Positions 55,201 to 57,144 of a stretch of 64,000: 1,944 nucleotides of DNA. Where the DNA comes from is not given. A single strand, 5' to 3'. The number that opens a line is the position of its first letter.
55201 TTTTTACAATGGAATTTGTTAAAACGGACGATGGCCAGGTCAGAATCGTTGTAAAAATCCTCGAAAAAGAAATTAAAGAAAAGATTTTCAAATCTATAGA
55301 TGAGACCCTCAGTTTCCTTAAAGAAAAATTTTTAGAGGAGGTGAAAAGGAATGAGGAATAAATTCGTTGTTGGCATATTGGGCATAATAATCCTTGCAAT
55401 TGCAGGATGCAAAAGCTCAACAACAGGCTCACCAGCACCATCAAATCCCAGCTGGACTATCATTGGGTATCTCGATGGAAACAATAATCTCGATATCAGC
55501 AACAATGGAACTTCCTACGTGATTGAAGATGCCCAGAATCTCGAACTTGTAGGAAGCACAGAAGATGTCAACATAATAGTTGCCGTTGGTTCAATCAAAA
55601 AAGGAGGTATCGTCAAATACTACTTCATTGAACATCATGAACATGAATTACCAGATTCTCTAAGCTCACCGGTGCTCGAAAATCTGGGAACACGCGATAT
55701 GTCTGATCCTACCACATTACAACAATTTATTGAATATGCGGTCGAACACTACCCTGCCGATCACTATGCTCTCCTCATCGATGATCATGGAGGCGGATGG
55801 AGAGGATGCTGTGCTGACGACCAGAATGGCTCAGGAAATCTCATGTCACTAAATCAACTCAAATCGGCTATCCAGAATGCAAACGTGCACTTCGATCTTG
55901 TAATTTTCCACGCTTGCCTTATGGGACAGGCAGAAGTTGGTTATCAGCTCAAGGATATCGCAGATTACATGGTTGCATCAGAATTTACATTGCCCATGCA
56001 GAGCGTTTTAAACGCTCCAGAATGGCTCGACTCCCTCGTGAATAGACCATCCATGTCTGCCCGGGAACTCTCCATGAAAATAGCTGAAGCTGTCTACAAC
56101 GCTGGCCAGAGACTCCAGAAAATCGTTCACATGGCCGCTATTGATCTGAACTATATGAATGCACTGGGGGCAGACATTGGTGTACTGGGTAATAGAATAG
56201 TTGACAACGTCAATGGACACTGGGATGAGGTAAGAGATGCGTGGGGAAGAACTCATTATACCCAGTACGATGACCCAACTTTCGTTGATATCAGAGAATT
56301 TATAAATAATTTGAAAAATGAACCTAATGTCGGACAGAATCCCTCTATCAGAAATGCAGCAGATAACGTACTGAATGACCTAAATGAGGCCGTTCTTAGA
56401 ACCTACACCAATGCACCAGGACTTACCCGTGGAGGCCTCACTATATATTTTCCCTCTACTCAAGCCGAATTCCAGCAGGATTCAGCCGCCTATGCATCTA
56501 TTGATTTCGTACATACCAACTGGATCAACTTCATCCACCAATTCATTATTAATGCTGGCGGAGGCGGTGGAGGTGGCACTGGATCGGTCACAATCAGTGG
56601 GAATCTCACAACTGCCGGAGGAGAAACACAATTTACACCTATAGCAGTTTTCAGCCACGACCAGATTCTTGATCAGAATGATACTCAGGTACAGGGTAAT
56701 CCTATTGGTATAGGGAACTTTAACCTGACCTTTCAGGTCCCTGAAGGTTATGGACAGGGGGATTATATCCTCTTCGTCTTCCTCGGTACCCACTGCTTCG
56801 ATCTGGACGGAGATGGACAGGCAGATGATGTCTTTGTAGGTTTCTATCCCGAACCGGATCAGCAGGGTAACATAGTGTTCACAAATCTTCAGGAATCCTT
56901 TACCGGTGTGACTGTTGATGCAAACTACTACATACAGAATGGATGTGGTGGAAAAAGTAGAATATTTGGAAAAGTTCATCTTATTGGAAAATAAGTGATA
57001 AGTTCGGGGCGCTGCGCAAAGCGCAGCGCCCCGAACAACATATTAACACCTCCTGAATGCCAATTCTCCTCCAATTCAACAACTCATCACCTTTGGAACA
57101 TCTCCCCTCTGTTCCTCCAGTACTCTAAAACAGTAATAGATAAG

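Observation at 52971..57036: Candidate signalling/proteolysis module: TPR-BTAD activator divergent from a small ORF and a clostripain lipoprotein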

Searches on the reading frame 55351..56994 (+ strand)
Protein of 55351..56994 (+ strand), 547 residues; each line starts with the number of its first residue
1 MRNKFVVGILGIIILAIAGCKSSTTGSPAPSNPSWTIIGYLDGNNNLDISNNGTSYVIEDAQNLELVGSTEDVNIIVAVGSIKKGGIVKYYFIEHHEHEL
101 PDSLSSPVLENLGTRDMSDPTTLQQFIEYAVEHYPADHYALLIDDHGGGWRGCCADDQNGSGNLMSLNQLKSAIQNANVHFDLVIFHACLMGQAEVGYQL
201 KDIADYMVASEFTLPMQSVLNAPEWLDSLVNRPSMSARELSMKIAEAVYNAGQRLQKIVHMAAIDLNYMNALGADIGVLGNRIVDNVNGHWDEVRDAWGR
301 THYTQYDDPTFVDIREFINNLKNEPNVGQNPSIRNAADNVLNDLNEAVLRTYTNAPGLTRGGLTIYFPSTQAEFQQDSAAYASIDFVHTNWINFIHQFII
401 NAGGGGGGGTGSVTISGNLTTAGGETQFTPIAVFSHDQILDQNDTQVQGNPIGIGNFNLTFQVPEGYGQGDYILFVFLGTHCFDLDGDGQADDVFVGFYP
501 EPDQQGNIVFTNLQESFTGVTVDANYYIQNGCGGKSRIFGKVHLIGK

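Call 3: search_protein_families(library=pfam, proteins=[window:55351-56994:+], max_evalue=0.01)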
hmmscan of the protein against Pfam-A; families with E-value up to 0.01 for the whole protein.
window:55351-56994:+ (547 aa): 1 family
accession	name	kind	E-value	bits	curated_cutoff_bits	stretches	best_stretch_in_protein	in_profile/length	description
PF03415.19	Peptidase_C11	-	7e-36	124.9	25.8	1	49-395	5-356/359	Clostripain family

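Call 4: search_protein_families(library=ncbifam, proteins=[window:55351-56994:+], max_evalue=0.01)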
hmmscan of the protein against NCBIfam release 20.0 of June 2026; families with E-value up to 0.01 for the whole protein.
window:55351-56994:+ (547 aa): 1 family
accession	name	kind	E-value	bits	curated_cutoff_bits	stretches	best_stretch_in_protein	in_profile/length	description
TIGR02806.2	clostrip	equivalog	1.4e-12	47.2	550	1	116-202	92-190/472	clostripain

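Call 17: find_homologous_proteins(query=window:55351-56994:+)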
Query window:55351-56994:+ (547 aa): 163 proteins with E <= 0.001 among 8000 candidates; the best 120 are listed.
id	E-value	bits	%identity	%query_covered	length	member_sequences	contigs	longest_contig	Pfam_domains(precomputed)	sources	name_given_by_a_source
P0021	0.0e+0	1262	100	100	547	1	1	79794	PF03415.20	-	-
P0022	0.0e+0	1114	87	100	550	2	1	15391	PF03415.20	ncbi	-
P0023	9.6e-244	828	67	98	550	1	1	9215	PF03415.20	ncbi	-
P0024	6.1e-240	816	66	97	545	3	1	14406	PF03415.20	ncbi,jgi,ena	-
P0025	1.7e-235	801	65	96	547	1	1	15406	PF03415.20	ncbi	-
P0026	1.7e-224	765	62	97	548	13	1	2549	PF03415.20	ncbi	-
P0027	1.0e-177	610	60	77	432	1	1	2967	PF03415.20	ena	-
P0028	4.0e-172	592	50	97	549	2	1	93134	PF03415.20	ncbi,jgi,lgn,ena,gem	-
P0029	3.1e-171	589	66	68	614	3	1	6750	PF08308.18,PF03415.20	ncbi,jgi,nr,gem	ncbi:MAG: hypothetical protein DRQ10_03370 [Candidatus Hydrothermota bacterium]|nr:MAG: hypothetical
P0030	6.7e-168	578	48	100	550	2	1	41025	PF03415.20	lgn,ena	-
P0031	3.1e-164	566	49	95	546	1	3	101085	PF03415.20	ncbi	-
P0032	8.5e-164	565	48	97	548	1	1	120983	PF03415.20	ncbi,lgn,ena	-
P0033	5.9e-163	562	48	100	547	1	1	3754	PF03415.20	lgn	-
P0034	8.0e-159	548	53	90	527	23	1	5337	PF03415.20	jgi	-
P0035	5.5e-157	542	51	90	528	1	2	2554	PF03415.20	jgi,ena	-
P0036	8.5e-157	541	58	73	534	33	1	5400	PF03415.20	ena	-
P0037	6.7e-151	522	59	70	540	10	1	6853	PF03415.20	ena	-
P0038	3.4e-148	513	50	90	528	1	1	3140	PF03415.20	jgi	-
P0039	1.1e-144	501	52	84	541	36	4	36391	PF03415.20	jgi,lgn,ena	-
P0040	1.1e-141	492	53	72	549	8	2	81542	PF03415.20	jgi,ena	-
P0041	3.1e-141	490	53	73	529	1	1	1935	PF03415.20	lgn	-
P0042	3.8e-138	480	53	72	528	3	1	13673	PF03415.20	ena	-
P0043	3.9e-137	477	54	71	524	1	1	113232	PF03415.20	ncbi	-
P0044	6.4e-137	476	45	98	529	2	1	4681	PF03415.20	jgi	-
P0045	2.5e-136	474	48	82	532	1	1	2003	PF03415.20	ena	-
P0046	8.1e-136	472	51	76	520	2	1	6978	PF03415.20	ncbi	ncbi:MAG: clostripain-related cysteine peptidase [candidate division WOR-3 bacterium]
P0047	3.4e-135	470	50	79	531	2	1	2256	PF03415.20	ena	-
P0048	9.9e-135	469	46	88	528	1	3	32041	PF03415.20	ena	-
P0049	1.7e-134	468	46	91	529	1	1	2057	PF03415.20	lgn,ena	-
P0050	1.0e-132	462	52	71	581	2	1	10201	PF08308.18,PF03415.20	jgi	-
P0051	2.6e-132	461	51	77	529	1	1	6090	PF03415.20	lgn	-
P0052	3.9e-132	460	45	90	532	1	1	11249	PF03415.20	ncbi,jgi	-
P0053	2.1e-131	458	51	73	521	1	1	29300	PF03415.20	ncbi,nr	ncbi:MAG: clostripain-related cysteine peptidase [candidate division KSB1 bacterium]|nr:clostripain-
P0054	6.4e-131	456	51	72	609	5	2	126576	PF08308.18,PF03415.20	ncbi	ncbi:MAG: clostripain-related cysteine peptidase [candidate division WOR-3 bacterium]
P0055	6.7e-131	456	51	72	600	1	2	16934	PF08308.18,PF13620.13,PF03415.20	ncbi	ncbi:MAG: clostripain-related cysteine peptidase [candidate division WOR-3 bacterium]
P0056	4.6e-130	453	45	87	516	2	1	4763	PF03415.20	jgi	-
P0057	3.4e-129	450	50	71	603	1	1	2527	PF08308.18,PF03415.20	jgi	jgi:hypothetical protein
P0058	2.1e-128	448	44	88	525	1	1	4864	PF03415.20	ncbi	-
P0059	2.3e-127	444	45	90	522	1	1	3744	PF03415.20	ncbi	-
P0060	1.4e-126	442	46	88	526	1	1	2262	PF03415.20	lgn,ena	-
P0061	1.9e-126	441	44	90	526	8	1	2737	PF03415.20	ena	-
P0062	2.0e-125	438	43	92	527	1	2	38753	PF03415.20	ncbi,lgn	-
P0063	1.3e-122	429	49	70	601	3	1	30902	PF08308.18,PF03415.20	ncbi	-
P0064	3.0e-122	427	48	73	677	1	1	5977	PF08308.18,PF13620.13,PF03415.20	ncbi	ncbi:MAG: clostripain-related cysteine peptidase [candidate division WOR-3 bacterium]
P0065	5.4e-122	427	49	68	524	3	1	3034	PF03415.20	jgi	-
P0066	1.4e-121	425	48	73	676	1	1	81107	PF13715.13,PF08308.18,PF13620.13,PF03415.20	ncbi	-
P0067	8.5e-121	423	49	72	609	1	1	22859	PF18998.7,PF03415.20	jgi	-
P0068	7.4e-120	419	44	78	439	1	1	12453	PF03415.20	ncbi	-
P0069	1.1e-119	419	47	77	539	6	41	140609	PF03415.20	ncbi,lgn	-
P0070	1.6e-118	415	46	73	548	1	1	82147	PF03415.20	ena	-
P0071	3.0e-118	414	44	83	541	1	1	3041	PF03415.20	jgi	jgi:hypothetical protein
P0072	4.6e-118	414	53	61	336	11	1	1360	PF03415.20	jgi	-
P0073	1.8e-117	412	45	73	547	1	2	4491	PF03415.20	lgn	-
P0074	8.2e-117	409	47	71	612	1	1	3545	PF18998.7,PF03415.20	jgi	jgi:hypothetical protein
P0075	1.0e-115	406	46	76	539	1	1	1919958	PF03415.20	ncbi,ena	-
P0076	7.3e-115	403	41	91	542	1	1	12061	PF03415.20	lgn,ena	-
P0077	1.4e-114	402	45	73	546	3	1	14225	PF03415.20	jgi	-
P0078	1.6e-114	402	44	76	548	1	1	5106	PF03415.20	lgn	-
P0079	3.4e-114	401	48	69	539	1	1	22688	PF03415.20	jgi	jgi:hypothetical protein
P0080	4.8e-114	400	47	80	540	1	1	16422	PF03415.20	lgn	-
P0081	6.3e-114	400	45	73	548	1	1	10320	PF03415.20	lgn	-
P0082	6.7e-114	400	49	72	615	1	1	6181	PF18998.7,PF03415.20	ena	-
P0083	2.5e-113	398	49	69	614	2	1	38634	PF18998.7,PF03415.20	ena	-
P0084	5.1e-113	397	47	73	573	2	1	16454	PF03415.20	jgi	-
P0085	5.4e-113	397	44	80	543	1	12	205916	PF03415.20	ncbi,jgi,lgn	jgi:hypothetical protein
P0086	9.0e-113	396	47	73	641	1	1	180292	PF03415.20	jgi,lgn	jgi:hypothetical protein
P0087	1.2e-112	396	45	82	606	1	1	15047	PF08308.18,PF03415.20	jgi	jgi:hypothetical protein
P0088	2.9e-112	394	59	54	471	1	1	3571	PF03415.20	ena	-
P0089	3.5e-112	394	45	77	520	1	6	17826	PF03415.20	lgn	-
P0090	4.1e-112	394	42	77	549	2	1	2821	PF03415.20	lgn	-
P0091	1.1e-111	392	44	77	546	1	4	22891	PF03415.20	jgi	-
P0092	8.3e-111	390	45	73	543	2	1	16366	PF03415.20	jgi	jgi:hypothetical protein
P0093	1.2e-110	389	43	77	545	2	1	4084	PF03415.20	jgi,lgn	jgi:hypothetical protein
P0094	3.6e-110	387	47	75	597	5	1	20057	PF08308.18,PF03415.20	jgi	jgi:hypothetical protein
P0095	5.9e-110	387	47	73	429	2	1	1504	PF03415.20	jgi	-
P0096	7.2e-110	387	43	73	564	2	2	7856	PF03415.20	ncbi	-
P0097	2.3e-109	385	46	73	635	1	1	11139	PF03415.20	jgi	jgi:hypothetical protein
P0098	4.9e-109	384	44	77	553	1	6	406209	PF03415.20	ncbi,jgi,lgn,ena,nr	ncbi:MAG TPA: clostripain-related cysteine peptidase [Bacteroidales bacterium]|nr:clostripain-relate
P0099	1.7e-108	382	46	69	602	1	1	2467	PF08308.18,PF03415.20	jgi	jgi:hypothetical protein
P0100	2.1e-108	382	44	73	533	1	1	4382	PF03415.20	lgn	-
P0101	2.5e-108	381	46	73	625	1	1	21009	PF08308.18,PF13620.13,PF03415.20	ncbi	-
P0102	3.1e-107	378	43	77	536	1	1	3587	PF03415.20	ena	-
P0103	5.4e-107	377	46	77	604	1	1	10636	PF08308.18,PF03415.20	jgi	jgi:hypothetical protein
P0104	1.4e-106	376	43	73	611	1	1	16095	PF08308.18,PF03415.20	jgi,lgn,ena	-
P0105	1.5e-106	376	38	86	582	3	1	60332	PF03415.20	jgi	jgi:hypothetical protein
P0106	2.5e-106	375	45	74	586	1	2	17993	PF03415.20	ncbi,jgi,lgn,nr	ncbi:hypothetical protein EHM69_07535 [candidate division KSB1 bacterium]|nr:MAG: hypothetical prote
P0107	1.3e-105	372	45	72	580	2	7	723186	PF03415.20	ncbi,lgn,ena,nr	ncbi:MAG: hypothetical protein KDB65_09490 [Calditrichaeota bacterium]|nr:hypothetical protein [Cald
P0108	1.5e-105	372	46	71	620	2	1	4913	PF18998.7,PF03415.20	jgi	jgi:hypothetical protein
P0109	2.3e-105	372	45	72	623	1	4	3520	PF18998.7,PF03415.20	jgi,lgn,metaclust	jgi:hypothetical protein|metaclust:\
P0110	2.8e-104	368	44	72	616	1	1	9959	PF18998.7,PF03415.20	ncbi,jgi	jgi:hypothetical protein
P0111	4.3e-104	367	45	71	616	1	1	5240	PF03415.20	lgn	-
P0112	8.3e-104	366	45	72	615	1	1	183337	PF18998.7,PF03415.20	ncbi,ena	-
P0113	1.7e-103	365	43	72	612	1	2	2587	PF08308.18,PF03415.20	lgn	-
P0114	2.1e-103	365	41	85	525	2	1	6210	PF03415.20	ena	-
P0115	3.7e-102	361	43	73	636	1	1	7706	PF08308.18,PF03415.20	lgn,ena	-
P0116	1.3e-101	359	44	72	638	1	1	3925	PF08308.18,PF13620.13,PF03415.20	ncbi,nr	ncbi:MAG: PEGA domain-containing protein [Candidatus Eisenbacteria bacterium]|nr:PEGA domain-contain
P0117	1.5e-100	356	45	68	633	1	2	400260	PF08308.18,PF13620.13,PF03415.20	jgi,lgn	-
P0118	6.5e-98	347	44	68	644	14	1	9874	PF08308.18,PF03415.20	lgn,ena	-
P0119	1.8e-97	346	40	77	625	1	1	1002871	PF03415.20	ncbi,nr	ncbi:MAG: hypothetical protein IPG71_03675 [bacterium]|nr:hypothetical protein [bacterium]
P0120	9.0e-97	343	43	67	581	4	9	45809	PF03415.20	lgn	-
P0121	1.1e-96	343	42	71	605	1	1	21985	PF03415.20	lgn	-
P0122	4.3e-94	334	44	72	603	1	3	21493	PF08308.18,PF13620.13,PF03415.20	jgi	jgi:hypothetical protein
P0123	8.0e-89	317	44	62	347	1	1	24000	PF03415.20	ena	-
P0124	3.5e-85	305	42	66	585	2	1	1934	PF08308.18,PF13620.13,PF03415.20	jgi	jgi:hypothetical protein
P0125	5.3e-83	298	39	73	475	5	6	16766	PF08308.18,PF03415.20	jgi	jgi:hypothetical protein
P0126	1.7e-82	296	37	79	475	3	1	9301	PF08308.18,PF03415.20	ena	-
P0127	7.3e-82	294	57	45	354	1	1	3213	PF03415.20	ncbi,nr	ncbi:MAG: hypothetical protein DRQ04_07270 [Candidatus Hydrothermota bacterium]|nr:MAG: hypothetical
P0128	4.5e-74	268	32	61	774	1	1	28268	PF03415.20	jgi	-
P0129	1.9e-68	250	30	61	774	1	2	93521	PF03415.20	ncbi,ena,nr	ncbi:MAG: hypothetical protein K8T10_02300 [Candidatus Eremiobacteraeota bacterium]|nr:hypothetical 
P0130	3.0e-68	249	35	73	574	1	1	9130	PF04151.22,PF03415.20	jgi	jgi:hypothetical protein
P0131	4.7e-67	245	31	61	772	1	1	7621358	PF03415.20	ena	-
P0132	1.3e-57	214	48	41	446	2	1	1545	PF18998.7,PF03415.20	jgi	-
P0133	3.5e-57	213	43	47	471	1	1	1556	PF18998.7,PF03415.20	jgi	jgi:hypothetical protein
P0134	1.4e-36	145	31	59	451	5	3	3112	PF03415.20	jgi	-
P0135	2.9e-34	137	28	47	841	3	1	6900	PF04151.22,PF18962.8,PF03415.20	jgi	-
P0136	9.8e-32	129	40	43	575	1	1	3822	PF04151.22,PF03415.20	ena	-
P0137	1.3e-31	128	31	53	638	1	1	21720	PF03415.20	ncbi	-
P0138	3.1e-30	124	28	68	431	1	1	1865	PF03415.20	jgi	-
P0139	8.6e-30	122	28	63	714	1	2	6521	PF03415.20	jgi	jgi:hypothetical protein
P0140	4.1e-28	117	27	62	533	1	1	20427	PF03415.20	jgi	jgi:hypothetical protein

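Call 20: find_related_loci(query=A1, collection=genome_contigs, flank=6000)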
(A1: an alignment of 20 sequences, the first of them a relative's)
Query A1 (547 aa) in genome_contigs; peptide patterns used: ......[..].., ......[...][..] (x = any residue, [..] = any of these).
85 stretches matched a pattern; 58 encode a relative of the query (tblastn E <= 1e-3); 56 distinct loci.
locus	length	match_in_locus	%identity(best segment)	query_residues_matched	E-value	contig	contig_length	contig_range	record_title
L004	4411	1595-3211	87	1-538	0e+0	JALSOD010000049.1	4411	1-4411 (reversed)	MAG: candidate division WOR-3 bacterium isolate 356-284_metabat1_scaf2bin.094 356-284_scaffold_16506_c1, whole genome sh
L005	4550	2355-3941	66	7-536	0e+0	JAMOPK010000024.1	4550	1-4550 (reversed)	MAG: candidate division WOR-3 bacterium isolate 4559-240_metabat1_scaf2bin.033 4559-240_scaffold_11398_c1, whole genome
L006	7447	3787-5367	62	9-540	0e+0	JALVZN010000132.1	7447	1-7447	MAG: candidate division WOR-3 bacterium isolate T10_metabat1_scaf2bin.031 T10_NODE_5393_length_7447_cov_16.841257, whole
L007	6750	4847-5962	66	35-408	9e-173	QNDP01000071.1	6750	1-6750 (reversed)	MAG: Candidatus Hydrothermota bacterium isolate B15_G9 B15_Guay9_scaffold_18625, whole genome shotgun sequence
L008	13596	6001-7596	48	1-537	3e-160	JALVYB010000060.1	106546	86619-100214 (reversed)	MAG: candidate division WOR-3 bacterium isolate M10_metabat2_scaf2bin.168 M10_NODE_38_length_106546_cov_5.124630, whole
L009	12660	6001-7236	57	1-423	3e-157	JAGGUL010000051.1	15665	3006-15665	MAG: Candidatus Hydrothermota bacterium isolate AUK073 PB_MBMC_027_c_000000000090, whole genome shotgun sequence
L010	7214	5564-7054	50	2-495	7e-151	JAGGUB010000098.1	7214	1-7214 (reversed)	MAG: candidate division WOR-3 bacterium isolate AUK063 PB_MBMC_017_c_000000000006, whole genome shotgun sequence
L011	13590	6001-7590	50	1-532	5e-164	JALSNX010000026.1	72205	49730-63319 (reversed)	MAG: candidate division WOR-3 bacterium isolate 356-284_metabat1_scaf2bin.077 356-284_scaffold_79_c1, whole genome shotg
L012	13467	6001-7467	47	5-494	5e-142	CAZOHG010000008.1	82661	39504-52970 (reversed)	MAG TPA_asm: uncultured Deferribacteres bacterium isolate SRP163575_co3_314 genome assembly, contig: NODE_193_length_826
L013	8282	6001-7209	52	1-417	6e-140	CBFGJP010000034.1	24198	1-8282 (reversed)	MAG: candidate division WOR-3 bacterium isolate QZM1.Bin.155.optimized.1 genome assembly, contig: NODE_34_length_24198_c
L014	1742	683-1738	59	3-355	1e-151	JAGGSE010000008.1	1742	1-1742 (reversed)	MAG: bacterium isolate AUK014 PB_MANV_014_c_000000003427, whole genome shotgun sequence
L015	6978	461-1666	51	1-417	4e-139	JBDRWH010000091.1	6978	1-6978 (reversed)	MAG: candidate division WOR-3 bacterium isolate JZ-4_201808_bins_67 JZ-4_201808_bins_67_scaffold_91, whole genome shotgu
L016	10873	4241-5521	50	5-438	8e-135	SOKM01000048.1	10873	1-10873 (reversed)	MAG: Candidatus Cloacimonadota bacterium isolate E44_bin80 NODE_2632_length_10873_cov_6.427158, whole genome shotgun seq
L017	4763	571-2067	45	1-496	1e-136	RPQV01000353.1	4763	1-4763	MAG: Calditrichaeota bacterium isolate metabat2.451 metabat2.451_Contig_140797, whole genome shotgun sequence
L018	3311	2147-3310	52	1-391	8e-139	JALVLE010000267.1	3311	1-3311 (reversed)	MAG: candidate division WOR-3 bacterium isolate A1_metabat2_scaf2bin.263 A1_NODE_43982_length_3311_cov_2.588254, whole g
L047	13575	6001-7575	61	10-546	0e+0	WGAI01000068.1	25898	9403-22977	MAG: candidate division WOR-3 bacterium isolate S143_50_esom k151_56447, whole genome shotgun sequence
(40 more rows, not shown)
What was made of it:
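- On SARP family (Streptomyces antibiotic regulatory proteins): The closest loci are WOR-3 MAGs (call 20).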

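Call 28: search_solved_structures(query=window:55351-56991:+, max_evalue=0.01, show_alignments=2)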
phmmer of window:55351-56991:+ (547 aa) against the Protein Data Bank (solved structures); distinct sequences matched with E-value up to 0.01: 6.
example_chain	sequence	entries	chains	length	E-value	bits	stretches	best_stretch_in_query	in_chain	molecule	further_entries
6mzo_A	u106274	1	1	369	2e-14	56.5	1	102-211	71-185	Inactive Zymogen C11 Protease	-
9cip_A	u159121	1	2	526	1.6e-13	53.6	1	26-201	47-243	Clostripain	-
6n9j_A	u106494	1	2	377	3.5e-12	49.1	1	104-244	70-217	Clostripain-related protein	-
6nag_A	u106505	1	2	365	0.00024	23.2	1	168-211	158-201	Clostripain-related protein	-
5l20_B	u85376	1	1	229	0.00046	22.3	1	168-211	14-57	Clostripain-related protein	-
5dyn_B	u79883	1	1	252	0.001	21.2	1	160-251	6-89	Putative peptidase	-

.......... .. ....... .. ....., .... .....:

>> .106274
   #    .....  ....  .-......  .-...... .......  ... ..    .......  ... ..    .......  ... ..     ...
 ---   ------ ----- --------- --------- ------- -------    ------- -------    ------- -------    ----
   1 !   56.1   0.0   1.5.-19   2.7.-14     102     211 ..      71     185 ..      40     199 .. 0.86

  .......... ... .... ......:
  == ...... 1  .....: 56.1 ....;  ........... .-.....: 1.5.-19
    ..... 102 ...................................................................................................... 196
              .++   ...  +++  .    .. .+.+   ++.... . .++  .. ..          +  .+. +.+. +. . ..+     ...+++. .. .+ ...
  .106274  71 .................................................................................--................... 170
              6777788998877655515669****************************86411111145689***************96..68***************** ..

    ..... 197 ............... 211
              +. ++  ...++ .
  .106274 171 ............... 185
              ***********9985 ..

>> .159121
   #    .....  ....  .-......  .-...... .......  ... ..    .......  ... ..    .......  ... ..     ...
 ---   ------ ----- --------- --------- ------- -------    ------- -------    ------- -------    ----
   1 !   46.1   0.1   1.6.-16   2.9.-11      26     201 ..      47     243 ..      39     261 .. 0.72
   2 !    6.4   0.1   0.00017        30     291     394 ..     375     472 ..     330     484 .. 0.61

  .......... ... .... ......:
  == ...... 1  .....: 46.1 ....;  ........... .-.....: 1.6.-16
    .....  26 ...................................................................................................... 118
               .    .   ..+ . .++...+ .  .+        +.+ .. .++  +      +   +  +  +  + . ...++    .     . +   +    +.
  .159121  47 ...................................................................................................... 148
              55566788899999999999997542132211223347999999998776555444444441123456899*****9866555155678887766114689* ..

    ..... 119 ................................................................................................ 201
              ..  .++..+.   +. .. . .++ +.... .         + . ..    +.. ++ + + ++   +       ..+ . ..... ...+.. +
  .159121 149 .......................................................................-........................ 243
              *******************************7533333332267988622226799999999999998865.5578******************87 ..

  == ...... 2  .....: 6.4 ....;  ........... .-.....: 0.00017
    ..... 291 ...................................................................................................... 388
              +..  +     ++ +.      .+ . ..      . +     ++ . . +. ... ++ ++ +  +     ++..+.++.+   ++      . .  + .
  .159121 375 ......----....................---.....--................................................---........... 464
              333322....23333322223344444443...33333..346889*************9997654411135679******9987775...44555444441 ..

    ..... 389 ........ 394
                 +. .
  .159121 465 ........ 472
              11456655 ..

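Call 42: search_protein_families(library=pfam, proteins=[L047:5110-5943:+, L047:3569-4726:+, L047:7638-8360:+, L047:2614-3894:-, L047:8366-9700:-], max_evalue=0.001)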
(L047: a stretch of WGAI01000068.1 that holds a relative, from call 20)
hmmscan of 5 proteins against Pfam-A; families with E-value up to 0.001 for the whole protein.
L047:5110-5943:+ (277 aa): 3 families
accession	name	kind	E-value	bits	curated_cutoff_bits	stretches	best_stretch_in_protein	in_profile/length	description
PF00456.26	Transketolase_N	-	1e-59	202.7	22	1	14-275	4-276/334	Transketolase, thiamine diphosphate binding domain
PF13292.11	DXP_synthase_N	-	5.5e-13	49.3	21.2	1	7-190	13-179/274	1-deoxy-D-xylulose-5-phosphate synthase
PF09364.15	XFP_N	-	1.8e-05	24.2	23.7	1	110-220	129-239/364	XFP N-terminal domain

L047:3569-4726:+ (385 aa): 2 families
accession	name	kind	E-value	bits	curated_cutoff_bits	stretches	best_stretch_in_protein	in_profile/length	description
PF00710.25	Asparaginase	-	8.8e-59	198.7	22.5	1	50-235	1-188/193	Asparaginase, N-terminal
PF17763.6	Asparaginase_C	-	1.7e-24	86.4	34.6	1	256-365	2-111/114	Glutaminase/Asparaginase C-terminal domain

L047:7638-8360:+ (240 aa): 1 family
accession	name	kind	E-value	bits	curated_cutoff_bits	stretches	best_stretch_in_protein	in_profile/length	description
PF01904.24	DUF72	-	2e-31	110.2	25.3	1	19-234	16-216/217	Protein of unknown function DUF72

L047:2614-3894:- (426 aa): 1 family
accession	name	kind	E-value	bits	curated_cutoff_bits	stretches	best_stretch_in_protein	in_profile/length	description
PF04199.19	Cyclase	-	2.6e-35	122.1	23.1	1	157-330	1-141/142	Putative cyclase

L047:8366-9700:- (444 aa): 0 families
